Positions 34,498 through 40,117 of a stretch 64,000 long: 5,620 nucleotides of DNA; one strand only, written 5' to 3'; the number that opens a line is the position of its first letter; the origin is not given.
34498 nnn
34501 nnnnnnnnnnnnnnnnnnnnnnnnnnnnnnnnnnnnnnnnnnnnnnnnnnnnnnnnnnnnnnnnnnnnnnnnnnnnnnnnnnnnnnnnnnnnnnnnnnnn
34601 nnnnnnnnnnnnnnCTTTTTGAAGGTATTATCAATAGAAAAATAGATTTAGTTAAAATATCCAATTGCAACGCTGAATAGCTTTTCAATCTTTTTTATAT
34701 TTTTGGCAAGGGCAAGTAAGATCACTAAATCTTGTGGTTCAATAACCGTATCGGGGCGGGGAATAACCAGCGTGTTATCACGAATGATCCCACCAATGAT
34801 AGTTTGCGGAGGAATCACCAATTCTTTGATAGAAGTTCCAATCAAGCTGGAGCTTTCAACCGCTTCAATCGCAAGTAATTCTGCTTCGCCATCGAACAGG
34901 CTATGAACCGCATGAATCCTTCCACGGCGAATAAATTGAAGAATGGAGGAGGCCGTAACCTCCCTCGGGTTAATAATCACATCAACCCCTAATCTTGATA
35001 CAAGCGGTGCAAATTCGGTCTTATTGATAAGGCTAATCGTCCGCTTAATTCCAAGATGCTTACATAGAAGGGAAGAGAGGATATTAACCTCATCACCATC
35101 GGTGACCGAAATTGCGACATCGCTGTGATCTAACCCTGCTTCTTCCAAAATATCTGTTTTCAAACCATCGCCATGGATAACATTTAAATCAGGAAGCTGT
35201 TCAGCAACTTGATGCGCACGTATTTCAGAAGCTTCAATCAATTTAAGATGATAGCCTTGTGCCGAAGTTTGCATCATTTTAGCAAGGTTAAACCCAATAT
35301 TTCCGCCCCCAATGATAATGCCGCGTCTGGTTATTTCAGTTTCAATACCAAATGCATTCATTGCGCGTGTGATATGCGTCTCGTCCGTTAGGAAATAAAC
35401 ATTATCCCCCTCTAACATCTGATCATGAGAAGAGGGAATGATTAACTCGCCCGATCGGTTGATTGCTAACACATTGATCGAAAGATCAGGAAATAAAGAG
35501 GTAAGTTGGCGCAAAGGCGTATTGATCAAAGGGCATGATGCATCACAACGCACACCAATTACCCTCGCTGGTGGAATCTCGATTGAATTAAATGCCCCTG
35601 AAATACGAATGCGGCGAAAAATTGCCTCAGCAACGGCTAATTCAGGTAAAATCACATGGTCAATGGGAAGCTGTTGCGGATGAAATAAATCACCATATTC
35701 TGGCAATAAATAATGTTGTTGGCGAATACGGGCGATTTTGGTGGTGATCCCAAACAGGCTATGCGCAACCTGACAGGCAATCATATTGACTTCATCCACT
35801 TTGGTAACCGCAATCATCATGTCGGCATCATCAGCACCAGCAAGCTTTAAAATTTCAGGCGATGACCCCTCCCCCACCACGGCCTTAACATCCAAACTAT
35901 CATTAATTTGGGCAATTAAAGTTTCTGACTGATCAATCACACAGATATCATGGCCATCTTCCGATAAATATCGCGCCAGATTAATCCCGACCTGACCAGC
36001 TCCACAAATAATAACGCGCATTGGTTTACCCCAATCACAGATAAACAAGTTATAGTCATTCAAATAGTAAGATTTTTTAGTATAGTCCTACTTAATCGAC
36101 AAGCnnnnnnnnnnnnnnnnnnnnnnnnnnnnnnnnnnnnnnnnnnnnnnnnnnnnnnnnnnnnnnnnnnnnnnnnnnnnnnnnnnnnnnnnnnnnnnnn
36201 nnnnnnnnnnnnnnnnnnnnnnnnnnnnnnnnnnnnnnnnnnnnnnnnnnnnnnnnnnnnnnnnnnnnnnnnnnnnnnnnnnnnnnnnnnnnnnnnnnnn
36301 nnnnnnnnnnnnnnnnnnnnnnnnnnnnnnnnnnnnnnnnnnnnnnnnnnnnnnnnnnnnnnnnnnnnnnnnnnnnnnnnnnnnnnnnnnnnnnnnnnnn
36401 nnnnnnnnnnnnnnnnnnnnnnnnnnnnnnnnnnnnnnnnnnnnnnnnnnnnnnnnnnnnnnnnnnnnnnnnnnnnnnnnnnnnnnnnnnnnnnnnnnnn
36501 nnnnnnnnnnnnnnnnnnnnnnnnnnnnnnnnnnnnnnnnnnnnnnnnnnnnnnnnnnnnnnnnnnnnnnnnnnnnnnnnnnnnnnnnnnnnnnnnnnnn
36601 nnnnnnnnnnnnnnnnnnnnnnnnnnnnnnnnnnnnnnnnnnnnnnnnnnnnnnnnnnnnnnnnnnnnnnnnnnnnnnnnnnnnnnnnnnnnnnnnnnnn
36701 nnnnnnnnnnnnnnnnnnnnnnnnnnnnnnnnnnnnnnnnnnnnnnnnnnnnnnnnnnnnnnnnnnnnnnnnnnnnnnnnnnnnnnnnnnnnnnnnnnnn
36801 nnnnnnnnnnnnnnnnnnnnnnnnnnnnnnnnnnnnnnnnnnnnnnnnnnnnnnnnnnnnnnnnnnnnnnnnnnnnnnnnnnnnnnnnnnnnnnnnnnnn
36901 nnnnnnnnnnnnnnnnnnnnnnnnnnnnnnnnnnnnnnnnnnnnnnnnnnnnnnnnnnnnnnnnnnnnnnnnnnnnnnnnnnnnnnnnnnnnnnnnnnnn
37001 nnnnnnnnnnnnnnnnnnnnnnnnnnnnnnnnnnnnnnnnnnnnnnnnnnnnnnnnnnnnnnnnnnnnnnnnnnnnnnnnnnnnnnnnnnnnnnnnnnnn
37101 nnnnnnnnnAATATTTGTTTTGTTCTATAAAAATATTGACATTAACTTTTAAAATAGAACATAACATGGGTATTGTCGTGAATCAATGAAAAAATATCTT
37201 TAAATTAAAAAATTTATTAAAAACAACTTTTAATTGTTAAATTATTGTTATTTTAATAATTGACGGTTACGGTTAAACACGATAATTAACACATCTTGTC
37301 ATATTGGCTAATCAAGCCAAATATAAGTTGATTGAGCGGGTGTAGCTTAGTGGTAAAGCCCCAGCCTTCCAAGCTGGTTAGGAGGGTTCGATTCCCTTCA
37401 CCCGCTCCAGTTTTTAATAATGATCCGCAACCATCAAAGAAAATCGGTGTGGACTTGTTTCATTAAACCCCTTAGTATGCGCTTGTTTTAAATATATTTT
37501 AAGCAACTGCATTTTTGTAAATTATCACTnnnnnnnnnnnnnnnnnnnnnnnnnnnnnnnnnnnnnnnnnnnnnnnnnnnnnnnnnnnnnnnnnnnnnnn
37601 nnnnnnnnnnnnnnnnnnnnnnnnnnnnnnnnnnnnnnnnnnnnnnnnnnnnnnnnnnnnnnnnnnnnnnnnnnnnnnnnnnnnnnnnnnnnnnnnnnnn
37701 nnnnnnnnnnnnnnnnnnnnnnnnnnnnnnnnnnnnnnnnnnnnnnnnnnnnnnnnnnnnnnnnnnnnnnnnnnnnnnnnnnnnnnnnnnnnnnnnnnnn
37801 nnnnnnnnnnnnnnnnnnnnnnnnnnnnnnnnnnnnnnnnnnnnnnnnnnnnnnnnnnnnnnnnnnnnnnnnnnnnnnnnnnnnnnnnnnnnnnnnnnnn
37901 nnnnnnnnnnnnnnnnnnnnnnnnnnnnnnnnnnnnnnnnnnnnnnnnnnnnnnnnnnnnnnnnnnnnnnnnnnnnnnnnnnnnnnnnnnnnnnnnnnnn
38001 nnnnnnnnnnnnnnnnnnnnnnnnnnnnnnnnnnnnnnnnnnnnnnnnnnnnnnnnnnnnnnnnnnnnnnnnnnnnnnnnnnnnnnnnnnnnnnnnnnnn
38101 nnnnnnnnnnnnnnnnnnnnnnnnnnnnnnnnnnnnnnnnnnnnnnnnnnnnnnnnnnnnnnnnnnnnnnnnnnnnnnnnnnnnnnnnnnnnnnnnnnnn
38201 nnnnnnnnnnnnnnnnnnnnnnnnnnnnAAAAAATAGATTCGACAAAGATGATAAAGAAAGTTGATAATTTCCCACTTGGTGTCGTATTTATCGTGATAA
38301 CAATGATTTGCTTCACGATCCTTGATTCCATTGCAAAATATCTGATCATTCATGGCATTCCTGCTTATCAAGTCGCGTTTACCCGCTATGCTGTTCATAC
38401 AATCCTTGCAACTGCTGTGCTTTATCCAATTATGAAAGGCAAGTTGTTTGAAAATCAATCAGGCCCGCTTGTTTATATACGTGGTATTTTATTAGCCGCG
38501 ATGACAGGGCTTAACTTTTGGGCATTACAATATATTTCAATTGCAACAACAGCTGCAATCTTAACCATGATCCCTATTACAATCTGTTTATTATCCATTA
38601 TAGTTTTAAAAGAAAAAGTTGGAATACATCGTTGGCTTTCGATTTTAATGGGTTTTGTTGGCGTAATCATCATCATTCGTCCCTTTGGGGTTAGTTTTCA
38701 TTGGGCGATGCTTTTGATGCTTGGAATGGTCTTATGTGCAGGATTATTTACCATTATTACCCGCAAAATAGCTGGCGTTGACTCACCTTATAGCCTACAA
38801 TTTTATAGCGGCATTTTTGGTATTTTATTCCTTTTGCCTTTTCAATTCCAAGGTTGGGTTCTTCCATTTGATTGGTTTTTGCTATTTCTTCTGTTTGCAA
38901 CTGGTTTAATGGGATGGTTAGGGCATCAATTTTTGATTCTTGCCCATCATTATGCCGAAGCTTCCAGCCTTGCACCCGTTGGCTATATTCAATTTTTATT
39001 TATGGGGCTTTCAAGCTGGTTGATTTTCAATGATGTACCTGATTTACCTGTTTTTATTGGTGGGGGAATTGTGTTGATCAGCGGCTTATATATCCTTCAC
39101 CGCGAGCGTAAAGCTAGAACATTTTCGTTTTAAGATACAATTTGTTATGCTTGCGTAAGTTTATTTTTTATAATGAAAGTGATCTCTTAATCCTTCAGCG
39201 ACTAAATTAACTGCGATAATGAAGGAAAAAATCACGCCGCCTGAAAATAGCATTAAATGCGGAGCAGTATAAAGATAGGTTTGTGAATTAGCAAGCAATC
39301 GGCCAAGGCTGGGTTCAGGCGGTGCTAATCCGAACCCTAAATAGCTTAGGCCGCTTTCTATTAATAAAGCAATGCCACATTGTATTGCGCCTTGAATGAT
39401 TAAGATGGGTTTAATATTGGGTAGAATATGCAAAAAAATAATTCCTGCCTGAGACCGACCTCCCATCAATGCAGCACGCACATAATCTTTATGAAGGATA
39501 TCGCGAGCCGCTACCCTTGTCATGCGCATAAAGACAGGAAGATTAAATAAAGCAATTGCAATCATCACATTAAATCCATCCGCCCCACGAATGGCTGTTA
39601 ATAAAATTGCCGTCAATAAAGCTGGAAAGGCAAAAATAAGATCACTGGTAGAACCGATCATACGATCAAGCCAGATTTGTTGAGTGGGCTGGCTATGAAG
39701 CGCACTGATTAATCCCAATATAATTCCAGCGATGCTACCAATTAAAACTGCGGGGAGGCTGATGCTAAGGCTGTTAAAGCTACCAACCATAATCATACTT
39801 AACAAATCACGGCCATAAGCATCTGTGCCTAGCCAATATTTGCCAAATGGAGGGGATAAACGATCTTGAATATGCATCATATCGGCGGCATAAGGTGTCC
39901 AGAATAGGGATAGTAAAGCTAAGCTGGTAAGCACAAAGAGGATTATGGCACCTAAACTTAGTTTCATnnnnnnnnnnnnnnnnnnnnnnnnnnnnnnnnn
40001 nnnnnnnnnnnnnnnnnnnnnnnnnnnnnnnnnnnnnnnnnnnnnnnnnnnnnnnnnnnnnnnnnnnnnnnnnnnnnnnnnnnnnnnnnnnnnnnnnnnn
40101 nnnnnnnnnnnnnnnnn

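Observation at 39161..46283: Five-gene operon coupling a MotB/OmpA-like anchor and an 1178-aa secreted TPR-rich protein to orphan DppB/DppC-type ABC permeases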

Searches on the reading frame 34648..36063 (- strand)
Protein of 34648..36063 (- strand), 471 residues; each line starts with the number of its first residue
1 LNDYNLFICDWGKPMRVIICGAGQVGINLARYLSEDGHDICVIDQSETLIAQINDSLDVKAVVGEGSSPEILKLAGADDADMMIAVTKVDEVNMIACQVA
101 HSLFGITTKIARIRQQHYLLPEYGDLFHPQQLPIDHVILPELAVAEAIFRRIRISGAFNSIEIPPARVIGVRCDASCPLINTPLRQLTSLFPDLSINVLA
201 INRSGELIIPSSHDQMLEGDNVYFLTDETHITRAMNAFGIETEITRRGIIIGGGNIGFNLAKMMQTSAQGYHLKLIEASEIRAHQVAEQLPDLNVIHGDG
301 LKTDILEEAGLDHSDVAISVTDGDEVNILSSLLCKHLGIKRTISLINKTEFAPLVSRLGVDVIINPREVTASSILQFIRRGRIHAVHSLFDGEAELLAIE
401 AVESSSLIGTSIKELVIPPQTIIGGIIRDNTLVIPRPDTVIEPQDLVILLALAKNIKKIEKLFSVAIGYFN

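Call 7: search_protein_families(library=ncbifam, proteins=[window:34648-36063:-], max_evalue=0.00001)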
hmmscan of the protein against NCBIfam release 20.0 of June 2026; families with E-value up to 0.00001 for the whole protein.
window:34648-36063:- (471 aa): 21 families
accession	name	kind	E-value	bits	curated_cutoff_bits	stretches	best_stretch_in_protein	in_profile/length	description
NF007031.0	PRK09496.1-2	equivalog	3.4e-169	563.7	289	1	15-470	1-458/458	Trk system potassium transporter TrkA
NF007039.0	PRK09496.3-2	equivalog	6.5e-126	420.7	293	1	15-464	1-445/446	Trk system potassium transporter TrkA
NF007032.0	PRK09496.1-4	equivalog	6.5e-124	414.3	309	1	15-470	1-457/457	Trk system potassium transporter TrkA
NF007030.0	PRK09496.1-1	equivalog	1.1e-110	370.4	371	1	15-466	1-454/458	Trk system potassium transporter TrkA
NF007041.0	PRK09496.3-4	equivalog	1.1e-108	363.9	386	1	15-465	1-445/450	Trk system potassium transporter TrkA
NF007038.0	PRK09496.2-6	equivalog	3.2e-94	316.2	374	1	15-463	1-444/445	Trk system potassium transporter TrkA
NF007034.0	PRK09496.2-1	subfamily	3.5e-82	276.7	344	1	15-460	1-442/445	Trk system potassium transporter TrkA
NF007040.0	PRK09496.3-3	equivalog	1e-81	274.9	455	1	16-464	5-462/462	Trk system potassium transporter TrkA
NF007033.0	PRK09496.1-5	equivalog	2.1e-79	267.7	338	1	15-463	1-447/449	Trk system potassium transporter TrkA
NF007036.0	PRK09496.2-3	subfamily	5.1e-74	249.6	407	1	15-463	1-447/448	Trk system potassium transporter TrkA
NF007037.0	PRK09496.2-4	equivalog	3.9e-68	230.3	445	1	15-463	1-453/454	Trk system potassium transporter TrkA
NF007043.0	PRK09496.3-6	equivalog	9.9e-67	225.6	384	1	15-459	1-440/445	Trk system potassium transporter TrkA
NF007035.0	PRK09496.2-2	equivalog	5.2e-54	183.7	521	1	15-462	1-448/455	Trk system potassium transporter TrkA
NF007042.0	PRK09496.3-5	equivalog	2.4e-47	161.7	467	1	15-463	1-462/466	Trk system potassium transporter TrkA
NF007828.0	PRK10537.1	equivalog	4.8e-14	52.1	425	2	249-375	254-374/403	voltage-gated potassium channel protein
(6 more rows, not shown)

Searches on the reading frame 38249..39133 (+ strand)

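Call 7: search_protein_families(library=ncbifam, proteins=[window:38249-39133:+], max_evalue=0.00001)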
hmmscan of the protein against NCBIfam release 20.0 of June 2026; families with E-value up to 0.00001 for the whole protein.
window:38249-39133:+ (294 aa): 1 family
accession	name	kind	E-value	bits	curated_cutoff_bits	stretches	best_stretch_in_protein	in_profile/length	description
TIGR00950.1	2A78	equivalog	4.1e-10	39.5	230.2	1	31-278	10-262/264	carboxylate/amino acid/amine transporter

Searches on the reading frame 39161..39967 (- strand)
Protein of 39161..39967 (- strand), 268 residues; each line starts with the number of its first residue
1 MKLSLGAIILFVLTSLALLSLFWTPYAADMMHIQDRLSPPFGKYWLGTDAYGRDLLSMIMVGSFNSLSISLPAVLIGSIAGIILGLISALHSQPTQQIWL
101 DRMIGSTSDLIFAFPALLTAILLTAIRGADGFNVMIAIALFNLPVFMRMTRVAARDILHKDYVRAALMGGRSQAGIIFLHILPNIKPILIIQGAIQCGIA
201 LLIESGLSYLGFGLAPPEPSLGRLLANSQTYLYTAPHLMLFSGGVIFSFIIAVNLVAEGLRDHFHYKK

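Call 4: search_protein_families(library=pfam, proteins=[window:39161-39967:-], max_evalue=0.1)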
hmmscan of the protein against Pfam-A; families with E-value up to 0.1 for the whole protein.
window:39161-39967:- (268 aa): 1 family
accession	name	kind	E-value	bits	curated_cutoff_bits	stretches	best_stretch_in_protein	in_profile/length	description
PF00528.27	BPD_transp_1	-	5.1e-20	72.4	26.4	1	81-252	1-176/184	Binding-protein-dependent transport system inner membrane component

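Call 5: search_protein_families(library=ncbifam, proteins=[window:39161-39967:-], max_evalue=0.1)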
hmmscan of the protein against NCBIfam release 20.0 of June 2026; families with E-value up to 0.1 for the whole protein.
window:39161-39967:- (268 aa): 27 families (the best 25 are shown)
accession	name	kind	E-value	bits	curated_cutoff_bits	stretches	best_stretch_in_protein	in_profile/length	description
NF045474.1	Opp2C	equivalog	7.2e-56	189.4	300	1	29-264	5-235/236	nickel transporter permease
TIGR02790.1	nickel_nikC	equivalog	6.4e-50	170.1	358.45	1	5-264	3-257/258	nickel ABC transporter permease subunit NikC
NF045476.1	Opp4C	equivalog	4.7e-47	160.6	350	1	5-265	18-276/278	oligopeptide ABC transporter permease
NF011662.0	PRK15082.1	equivalog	8.6e-47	160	484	1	7-265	43-297/303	glutathione ABC transporter permease GsiD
NF045473.1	Opp1C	equivalog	8.6e-45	153.2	350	1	6-265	10-264/267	nickel/cobalt ABC transporter permease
NF007738.0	PRK10417.1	equivalog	4.4e-44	151.1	335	1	2-264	10-267/277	nickel ABC transporter permease subunit NikC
NF007376.0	PRK09881.1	equivalog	4.6e-41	140.7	434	1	5-265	35-290/298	D,D-dipeptide ABC transporter permease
NF008160.0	PRK10913.1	equivalog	1.5e-35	123.1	483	1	6-265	35-295/300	dipeptide ABC transporter permease DppC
NF045475.1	Opp3C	equivalog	3.2e-34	118.5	450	1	43-266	107-325/328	oligopeptide ABC transporter permease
NF047573.1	opine_perm_CntC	exception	8.2e-31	107.3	440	1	8-261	16-264/271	staphylopine uptake ABC transporter permease subunit CntC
NF011691.0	PRK15111.1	equivalog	1.5e-29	103.5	379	1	10-262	36-289/296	putrescine export ABC transporter permease SapC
NF043080.1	MMSYN1_0166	equivalog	5.1e-27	94.6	370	1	8-262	45-299/307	oligopeptide ABC transporter permease OppC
NF011935.0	PRK15406.1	equivalog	6.5e-27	95.1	433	1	8-265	49-298/302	oligopeptide ABC transporter permease OppC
NF011596.0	PRK15021.1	subfamily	4.3e-20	72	439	1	37-266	114-337/341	microcin C ABC transporter permease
TIGR01097.1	PhnE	equivalog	3.7e-08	33.1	216.7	1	7-189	13-184/252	phosphonate ABC transporter, permease protein PhnE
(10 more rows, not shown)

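Call 54: find_encoding_contigs(protein=window:39161-39967:-, flank=2000, max_places=3)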
Protein window:39161-39967:- (268 aa): no gene with exactly this product is on record in the collection.
